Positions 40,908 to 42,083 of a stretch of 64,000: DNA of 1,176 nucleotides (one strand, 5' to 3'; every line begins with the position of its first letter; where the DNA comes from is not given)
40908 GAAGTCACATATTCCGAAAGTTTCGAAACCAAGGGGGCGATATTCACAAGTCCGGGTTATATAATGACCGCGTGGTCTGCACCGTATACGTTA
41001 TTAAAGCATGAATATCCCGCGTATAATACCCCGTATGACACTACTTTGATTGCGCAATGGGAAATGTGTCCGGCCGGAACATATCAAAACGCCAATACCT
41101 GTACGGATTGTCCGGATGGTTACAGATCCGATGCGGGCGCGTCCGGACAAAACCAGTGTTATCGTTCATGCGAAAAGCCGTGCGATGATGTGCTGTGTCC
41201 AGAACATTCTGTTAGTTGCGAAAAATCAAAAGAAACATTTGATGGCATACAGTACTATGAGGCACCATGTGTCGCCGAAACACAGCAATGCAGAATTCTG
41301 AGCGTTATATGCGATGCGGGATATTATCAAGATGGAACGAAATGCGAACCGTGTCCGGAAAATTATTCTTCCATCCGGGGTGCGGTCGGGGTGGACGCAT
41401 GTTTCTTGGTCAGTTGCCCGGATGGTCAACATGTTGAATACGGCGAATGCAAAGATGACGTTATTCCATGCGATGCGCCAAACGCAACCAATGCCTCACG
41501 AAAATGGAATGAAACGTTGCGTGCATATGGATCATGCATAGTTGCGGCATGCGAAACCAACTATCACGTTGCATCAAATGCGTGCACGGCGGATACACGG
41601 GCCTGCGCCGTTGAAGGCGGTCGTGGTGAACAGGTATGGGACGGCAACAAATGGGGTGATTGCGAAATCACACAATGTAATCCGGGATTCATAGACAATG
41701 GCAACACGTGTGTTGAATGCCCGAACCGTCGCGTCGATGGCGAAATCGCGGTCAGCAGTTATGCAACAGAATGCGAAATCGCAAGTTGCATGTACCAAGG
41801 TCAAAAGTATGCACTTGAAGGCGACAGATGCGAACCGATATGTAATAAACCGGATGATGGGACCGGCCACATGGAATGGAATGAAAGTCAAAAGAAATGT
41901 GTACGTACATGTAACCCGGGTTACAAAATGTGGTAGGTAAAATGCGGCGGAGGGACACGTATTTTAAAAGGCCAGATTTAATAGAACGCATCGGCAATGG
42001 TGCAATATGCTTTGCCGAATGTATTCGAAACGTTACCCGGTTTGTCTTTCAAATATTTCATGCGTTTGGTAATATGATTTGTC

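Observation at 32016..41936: A 3306-aa secreted protein mixes Listeria-Bacteroides repeats with eukaryote-like Cys-rich repeats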

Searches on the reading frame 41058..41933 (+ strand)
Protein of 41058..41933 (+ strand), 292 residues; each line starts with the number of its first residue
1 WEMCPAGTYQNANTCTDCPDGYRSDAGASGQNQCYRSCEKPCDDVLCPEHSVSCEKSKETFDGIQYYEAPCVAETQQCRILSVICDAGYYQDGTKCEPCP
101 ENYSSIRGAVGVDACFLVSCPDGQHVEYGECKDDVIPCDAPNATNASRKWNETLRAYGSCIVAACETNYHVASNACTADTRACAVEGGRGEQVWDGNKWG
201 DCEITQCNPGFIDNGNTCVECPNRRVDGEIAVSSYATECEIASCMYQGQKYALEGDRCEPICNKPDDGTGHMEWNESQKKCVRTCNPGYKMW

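Call 30: search_solved_structures(query=A1, max_evalue=10, show_alignments=3)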
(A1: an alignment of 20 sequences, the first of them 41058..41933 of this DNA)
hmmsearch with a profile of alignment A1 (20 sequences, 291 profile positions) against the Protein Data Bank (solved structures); distinct sequences matched with E-value up to 10: 2.
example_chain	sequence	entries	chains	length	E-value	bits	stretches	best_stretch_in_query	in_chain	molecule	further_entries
8w18_A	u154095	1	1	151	0.12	15.2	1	62-163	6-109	Complement C1s subcomponent heavy chain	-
5ubm_B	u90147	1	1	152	0.17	14.7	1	63-163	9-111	Complement C1s subcomponent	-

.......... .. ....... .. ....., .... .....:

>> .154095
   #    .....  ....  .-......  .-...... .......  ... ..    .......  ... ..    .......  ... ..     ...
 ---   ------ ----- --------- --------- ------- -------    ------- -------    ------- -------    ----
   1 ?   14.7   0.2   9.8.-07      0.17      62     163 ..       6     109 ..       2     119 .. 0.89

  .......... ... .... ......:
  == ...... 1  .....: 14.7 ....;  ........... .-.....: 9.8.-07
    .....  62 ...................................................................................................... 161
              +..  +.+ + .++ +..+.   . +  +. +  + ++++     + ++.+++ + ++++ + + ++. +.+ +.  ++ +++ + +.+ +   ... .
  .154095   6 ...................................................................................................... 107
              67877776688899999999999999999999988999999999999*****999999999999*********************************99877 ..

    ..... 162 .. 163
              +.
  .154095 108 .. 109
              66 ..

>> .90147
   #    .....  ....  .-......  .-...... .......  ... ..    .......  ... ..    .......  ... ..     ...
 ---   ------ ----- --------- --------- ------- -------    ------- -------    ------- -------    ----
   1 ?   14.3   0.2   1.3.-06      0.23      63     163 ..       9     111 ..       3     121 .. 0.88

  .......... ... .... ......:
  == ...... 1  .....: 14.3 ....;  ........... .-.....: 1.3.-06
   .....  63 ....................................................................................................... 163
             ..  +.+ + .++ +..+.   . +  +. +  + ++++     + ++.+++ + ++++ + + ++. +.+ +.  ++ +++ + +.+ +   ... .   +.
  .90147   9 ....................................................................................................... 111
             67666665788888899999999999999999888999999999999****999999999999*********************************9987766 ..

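Call 31: find_related_loci(query=A1, collection=genome_contigs, flank=10000)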
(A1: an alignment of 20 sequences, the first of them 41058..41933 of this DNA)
Query A1 (292 aa) in genome_contigs; peptide patterns used: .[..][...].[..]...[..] (x = any residue, [..] = any of these).
173 stretches matched a pattern; 163 encode a relative of the query (tblastn E <= 1e-3); the best 80 are kept; 76 distinct loci.
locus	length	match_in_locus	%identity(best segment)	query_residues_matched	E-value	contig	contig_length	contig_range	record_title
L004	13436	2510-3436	50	1-292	4e-93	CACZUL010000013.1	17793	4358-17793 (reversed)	MAG: uncultured proteobacterium isolate RUG12956 genome assembly, contig: RUG12956_asm_13, whole genome shotgun sequence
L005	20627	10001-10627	57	84-292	1e-79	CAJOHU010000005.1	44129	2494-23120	uncultured Alphaproteobacteria bacterium isolate Red_deer_4_mag_124 genome assembly, contig: scaffold_1042, whole genome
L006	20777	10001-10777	49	2-292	1e-77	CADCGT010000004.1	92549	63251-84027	MAG: uncultured proteobacterium isolate RUG14636 genome assembly, contig: RUG14636_asm_4, whole genome shotgun sequence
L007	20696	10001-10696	48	67-292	1e-68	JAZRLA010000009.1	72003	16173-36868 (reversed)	MAG: Candidatus Enterousia sp. isolate T1900045443_YK20190134.MAGScoT_cleanbin_000016 SGB_7130_k141_1034079, whole genom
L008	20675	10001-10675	48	76-292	2e-64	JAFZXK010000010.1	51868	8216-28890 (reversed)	MAG: Alphaproteobacteria bacterium isolate RGIG8185 Water_buffalos_Rumen-3__c698811, whole genome shotgun sequence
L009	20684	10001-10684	48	76-292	2e-61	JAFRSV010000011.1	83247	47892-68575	MAG: Alphaproteobacteria bacterium isolate RGIG2769 Goat_Omasum-5__c635781, whole genome shotgun sequence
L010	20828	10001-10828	42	2-292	8e-60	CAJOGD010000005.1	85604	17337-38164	uncultured Alphaproteobacteria bacterium isolate Red_deer_3_mag_193 genome assembly, contig: scaffold_328, whole genome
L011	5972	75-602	55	118-290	3e-59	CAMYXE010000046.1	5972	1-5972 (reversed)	MAG TPA_asm: uncultured proteobacterium isolate SRR10912533_bin.58_metaWRAP_v1.3_MAG genome assembly, contig: ERZ1421001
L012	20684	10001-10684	46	76-292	2e-57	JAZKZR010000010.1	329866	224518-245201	MAG: Candidatus Enterousia sp. isolate T1900045086_TC20190080.MAGScoT_cleanbin_000026 SGB_4685_k141_2971495, whole genom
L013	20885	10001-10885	39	4-292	5e-54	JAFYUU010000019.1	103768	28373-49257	MAG: Alphaproteobacteria bacterium isolate RGIG7441 Water_buffalos_Colon-1__c952124, whole genome shotgun sequence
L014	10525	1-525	53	121-292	8e-54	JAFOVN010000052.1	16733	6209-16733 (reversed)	MAG: Alphaproteobacteria bacterium isolate RGIG837 Dairy_cattle_Omasum.Co__c4715732, whole genome shotgun sequence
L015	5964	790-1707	36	3-292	4e-53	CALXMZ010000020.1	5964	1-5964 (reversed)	MAG: uncultured Alphaproteobacteria bacterium isolate E02__bin298 genome assembly, contig: E02__k127_2894048, whole geno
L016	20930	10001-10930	39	2-292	1e-52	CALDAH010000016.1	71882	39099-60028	MAG TPA_asm: uncultured Alphaproteobacteria bacterium isolate SRR4116664_bin.35_CONCOCT_v1.1_MAG genome assembly, contig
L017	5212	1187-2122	36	4-292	6e-52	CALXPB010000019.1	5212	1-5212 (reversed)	MAG: uncultured Alphaproteobacteria bacterium isolate BRZ_R__bin77 genome assembly, contig: BRZ_R__NODE_24917_length_521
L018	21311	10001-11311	38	4-292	7e-52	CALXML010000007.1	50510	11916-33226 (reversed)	MAG: uncultured Alphaproteobacteria bacterium isolate BRZ_KL__bin36 genome assembly, contig: BRZ_KL__NODE_646_length_505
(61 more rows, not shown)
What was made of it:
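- Enterousia or uncultured Alphaproteobacteria MAGs from rumen and gut (call 31).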

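Call 39: predict_structure(alignment_id=A1)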
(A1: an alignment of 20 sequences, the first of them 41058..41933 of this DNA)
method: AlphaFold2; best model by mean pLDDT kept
length: 292 residues; sequences in the alignment: 20
mean_pLDDT: 80.2   pTM: 0.52
mean pLDDT of the five models: 80.2, 77.2, 76.9, 76.7, 75.4
residues with pLDDT >= 90: 126; 70-90: 111; 50-70: 10; < 50: 45
segments of 3 or more residues with pLDDT < 50: 37-81
pLDDT, mean of each block of 10 residues (from residue 1): 79 84 77 56 30 29 32 37 74 86 85 87 89 97 98 94 98 97 95 96 93 91 88 87 90 91 85 90 90 72
secondary structure, 60 per line:
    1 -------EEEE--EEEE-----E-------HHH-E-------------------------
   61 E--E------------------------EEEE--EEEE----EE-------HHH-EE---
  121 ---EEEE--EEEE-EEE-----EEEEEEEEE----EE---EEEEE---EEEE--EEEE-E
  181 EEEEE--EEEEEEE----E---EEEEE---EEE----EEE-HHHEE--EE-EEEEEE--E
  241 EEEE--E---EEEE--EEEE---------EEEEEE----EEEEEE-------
elements in order: E8-11 E14-17 E89-92 E95-98 E124-127 E130-133 E135-137 E143-151 E161-165 E169-172 E175-178 E180-185 E188-194 E203-207 E211-213 E218-220 E232-237 E240-244 E251-254 E257-260 E270-275 E280-285
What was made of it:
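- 41067..41300 (+): Last GCC2_GCC3-like supermodule (aa 3018-3095; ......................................). In AF2 the first 30 residues have pLDDT 77-84 and the second half is disordered (call 39).
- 41301..41933 (+): Conserved family-defining C-terminal domain (aa 3096-3306; 21 Cys; ends ............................................). AF2 pLDDT is 85-98 and the fold is all beta-hairpins (call 39).
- On Ephrin_rec_like / GCC2_GCC3 (PF07699): The AF2 model shows short beta-hairpins (call 39).
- On Autotransporter / type V secretion: The C-terminal model is a hairpin ladder (call 39).
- AF2 pLDDT is 85-98 (call 39).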

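Call 42: fold_search(model_id=the predicted structure, library=pdb)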
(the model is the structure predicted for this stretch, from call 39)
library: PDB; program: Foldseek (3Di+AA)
matches with E <= 10: 512; with E <= 0.001: 0
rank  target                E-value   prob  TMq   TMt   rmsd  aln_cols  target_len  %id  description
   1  3k51_B                1.4e-02  0.57  0.14  0.18  15.1       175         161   15  Crystal Structure of DcR3-TL1A complex (released 2010-10-13)
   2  4kgg_C                2.5e-02  0.28  0.10  0.17  16.0       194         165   13  Crystal structure of light mutant2 and dcr3 complex (released 2013-08-07)
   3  4kgq_D                3.0e-02  0.30  0.12  0.20  17.0       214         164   14  Crystal structure of a human light loop mutant in complex with dcr3 (released 2013-07-10)
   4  6a3w_C                3.4e-02  0.90  0.16  0.29  12.9       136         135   20  Complex structure of 4-1BB and utomilumab (released 2018-10-10)
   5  6pog_B                3.6e-02  0.14  0.11  0.13  15.2       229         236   18  Crystal structure of the NELL2 EGF1-6-Robo3 FN1 complex (released 2020-05-06)
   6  6mhr_C                4.0e-02  0.35  0.12  0.22  21.4       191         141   17  Structure of the human 4-1BB / Urelumab Fab complex (released 2018-11-21)
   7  9qaw_A                4.2e-02  0.12  0.10  0.02  30.9       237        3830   13  CryoEM structure of the human LRP2 receptor ectodomain in complex with LRPAP1 (released 2026-03-11)
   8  4yn0_A                4.7e-02  0.54  0.14  0.21  11.3       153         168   25  Crystal structure of APP E2 domain in complex with DR6 CRD domain (released 2015-04-15)
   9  6mhr_F                6.4e-02  0.41  0.11  0.22  16.6       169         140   18  Structure of the human 4-1BB / Urelumab Fab complex (released 2018-11-21)
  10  4kgq_C                7.2e-02  0.21  0.12  0.19  16.3       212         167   15  Crystal structure of a human light loop mutant in complex with dcr3 (released 2013-07-10)
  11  8gye_A                8.0e-02  0.28  0.12  0.23  16.3       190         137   17  Crystal Structure of the 4-1BB in complex with ZG033 Fab (released 2023-09-27)
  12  8yx9_K                8.4e-02  0.47  0.12  0.23  14.0       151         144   17  CD40 in complex with Dacetuzumab Fab (released 2024-05-08)
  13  9kzc_B                8.4e-02  0.10  0.09  0.08  30.3       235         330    9  Cryo-EM structure of the LGI1 LRR-LGI1 EPTP-ADAM22 ECD complex (released 2025-06-25)
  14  8zui_D                9.4e-02  0.30  0.10  0.19  14.7       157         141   18  Binary cluster of TNF-TNFR1 ectodomain complex (released 2025-06-11)
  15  8x2i                  9.9e-02  0.08  0.12  0.03  20.2       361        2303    8  Cryo-EM structure of the TcsL at pH 5.0 in its open conformation (released 2023-12-13)
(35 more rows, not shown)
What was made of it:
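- On Ephrin_rec_like / GCC2_GCC3 (PF07699): Foldseek lists EphA2 and TNFR cysteine-rich domains, but the best E is 1.4e-2 and TM-scores are at most 0.3 (call 42).
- Closest known: TNF-receptor-type cysteine-rich domains. Same: The top Foldseek hits of the C-terminal model are DcR3, 4-1BB, DR6, CD40 and TNFR1/2 (call 42).
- The top Foldseek hits are TNFR cysteine-rich domains (call 42).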

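Call 54: find_homologous_proteins(query=A1, max_evalue=0.00001)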
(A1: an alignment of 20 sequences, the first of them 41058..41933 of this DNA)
Query A1 (20 sequences) (292 aa, profile of the alignment): 27 proteins with E <= 0.00001 among 770 candidates.
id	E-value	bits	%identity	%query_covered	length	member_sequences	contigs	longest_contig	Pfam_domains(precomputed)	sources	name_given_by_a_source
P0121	2.7e-119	416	38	99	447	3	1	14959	-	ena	-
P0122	9.7e-110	385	36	92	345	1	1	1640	-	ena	-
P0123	1.5e-106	374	35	99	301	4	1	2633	-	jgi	jgi:hypothetical protein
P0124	5.0e-106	373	42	80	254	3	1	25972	-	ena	-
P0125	6.7e-103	362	33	99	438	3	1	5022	-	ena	-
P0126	3.1e-102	360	36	92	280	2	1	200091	-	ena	-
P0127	2.1e-99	351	46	61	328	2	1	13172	-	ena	-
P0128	1.2e-90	322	39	78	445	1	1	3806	-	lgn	-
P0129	1.5e-84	302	41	61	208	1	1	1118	-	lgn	-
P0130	2.9e-83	298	46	61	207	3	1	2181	-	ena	-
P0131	7.6e-82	293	49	100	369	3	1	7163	PF07562.21,PF23091.3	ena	-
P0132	2.9e-79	285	59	71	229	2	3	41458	-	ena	-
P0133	1.0e-78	283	34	100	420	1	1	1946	PF09479.17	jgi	jgi:hypothetical protein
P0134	1.1e-77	280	45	79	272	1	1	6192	-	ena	-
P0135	8.9e-77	277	38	61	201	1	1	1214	-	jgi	jgi:hypothetical protein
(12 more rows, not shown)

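Call 64: search_protein_representatives(alignment_id=A1)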
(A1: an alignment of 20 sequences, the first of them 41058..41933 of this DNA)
Query: 20 sequences, 291 profile positions. Proteins with E-value up to 0.001 (for the whole library): 838; up to 1e-10: 507; up to 1e-30: 308. The best 150 are listed.
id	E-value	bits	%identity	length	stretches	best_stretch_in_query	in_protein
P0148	6.4e-137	472.4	-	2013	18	102-204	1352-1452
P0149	3.5e-119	414.2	-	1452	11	104-205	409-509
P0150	2.5e-116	404.8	-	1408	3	2-291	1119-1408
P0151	3.4e-116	404.4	-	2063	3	2-291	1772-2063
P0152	2.2e-115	401.7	-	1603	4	10-291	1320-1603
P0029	2.7e-115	401.4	-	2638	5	2-291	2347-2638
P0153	5.5e-115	400.4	-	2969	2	2-291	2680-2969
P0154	7.7e-115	399.9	-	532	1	10-291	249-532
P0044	2.3e-114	398.4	-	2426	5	2-291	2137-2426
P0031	6.4e-114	396.9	-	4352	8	5-291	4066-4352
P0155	6.5e-114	396.9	-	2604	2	2-291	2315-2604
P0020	1.4e-113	395.8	-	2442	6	4-291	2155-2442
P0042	1.5e-113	395.7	-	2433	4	2-291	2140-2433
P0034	3.5e-113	394.5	-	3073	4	2-291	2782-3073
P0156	6.6e-113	393.6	-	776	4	10-291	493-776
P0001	5.1e-86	305.3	-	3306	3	2-291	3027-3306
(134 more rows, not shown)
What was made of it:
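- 41301..41933 (+): The exhaustive search finds 308 representatives at E<=1e-30, and the domain nearly always ends at the last residue (call 64).
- On Enterousia-type giant proteins with the W-terminal cysteine-rich C-terminal domain (family defined here): P0001 (the window protein) scores 305 bits, E 5.1e-86, over aa 3027-3306 (call 64).
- The exhaustive search finds 838, 507 and 308 representatives at E<=1e-3, 1e-10 and 1e-30, with the domain nearly always terminal (call 64). A sub-module of about 100 aa from the C-terminal domain occurs as internal tandem repeats in a few proteins, for example 18 stretches in P0148 (call 64).
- Tried and rejected: The exhaustive search was needed instead (call 64).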
